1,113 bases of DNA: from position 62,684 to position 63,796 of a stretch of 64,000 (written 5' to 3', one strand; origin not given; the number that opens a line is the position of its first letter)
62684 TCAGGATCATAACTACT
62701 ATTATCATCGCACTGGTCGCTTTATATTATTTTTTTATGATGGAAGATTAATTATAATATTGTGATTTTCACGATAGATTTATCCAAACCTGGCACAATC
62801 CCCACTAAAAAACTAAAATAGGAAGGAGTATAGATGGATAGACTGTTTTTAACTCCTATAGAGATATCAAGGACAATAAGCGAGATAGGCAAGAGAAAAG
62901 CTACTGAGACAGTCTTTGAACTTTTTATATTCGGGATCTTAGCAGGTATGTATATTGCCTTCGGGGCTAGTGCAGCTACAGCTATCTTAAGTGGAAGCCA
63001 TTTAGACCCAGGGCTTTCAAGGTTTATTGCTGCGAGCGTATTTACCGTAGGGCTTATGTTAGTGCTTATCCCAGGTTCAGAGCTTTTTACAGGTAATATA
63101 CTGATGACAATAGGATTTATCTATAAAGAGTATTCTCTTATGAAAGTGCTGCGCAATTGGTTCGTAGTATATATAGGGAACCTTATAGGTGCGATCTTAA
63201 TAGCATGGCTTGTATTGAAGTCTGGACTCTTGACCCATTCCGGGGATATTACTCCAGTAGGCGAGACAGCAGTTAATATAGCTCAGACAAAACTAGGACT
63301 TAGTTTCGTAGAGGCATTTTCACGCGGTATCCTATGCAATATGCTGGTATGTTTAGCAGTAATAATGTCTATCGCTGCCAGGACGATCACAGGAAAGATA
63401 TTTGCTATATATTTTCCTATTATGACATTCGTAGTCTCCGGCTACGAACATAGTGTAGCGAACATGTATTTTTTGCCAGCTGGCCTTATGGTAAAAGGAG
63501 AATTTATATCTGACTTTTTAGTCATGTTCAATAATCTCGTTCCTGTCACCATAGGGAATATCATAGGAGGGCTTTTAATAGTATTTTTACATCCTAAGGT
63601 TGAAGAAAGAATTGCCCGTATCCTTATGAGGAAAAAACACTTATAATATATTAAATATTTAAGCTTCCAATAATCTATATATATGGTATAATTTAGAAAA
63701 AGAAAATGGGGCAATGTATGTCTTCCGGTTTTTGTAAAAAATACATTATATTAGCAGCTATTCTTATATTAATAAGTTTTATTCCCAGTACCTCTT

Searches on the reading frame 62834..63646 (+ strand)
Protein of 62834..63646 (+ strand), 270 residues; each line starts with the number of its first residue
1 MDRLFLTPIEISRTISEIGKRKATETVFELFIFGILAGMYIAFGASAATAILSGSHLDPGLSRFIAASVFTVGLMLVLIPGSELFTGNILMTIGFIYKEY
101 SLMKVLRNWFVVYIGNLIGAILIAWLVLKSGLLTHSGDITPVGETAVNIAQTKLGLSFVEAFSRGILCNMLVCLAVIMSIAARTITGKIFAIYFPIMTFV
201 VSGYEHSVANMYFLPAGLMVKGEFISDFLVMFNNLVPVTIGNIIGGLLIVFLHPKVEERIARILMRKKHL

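Call 72: find_encoding_contigs(protein=window:62834-63646:+, flank=10000, max_places=3)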
Protein window:62834-63646:+ (270 aa): no gene with exactly this product is on record in the collection.
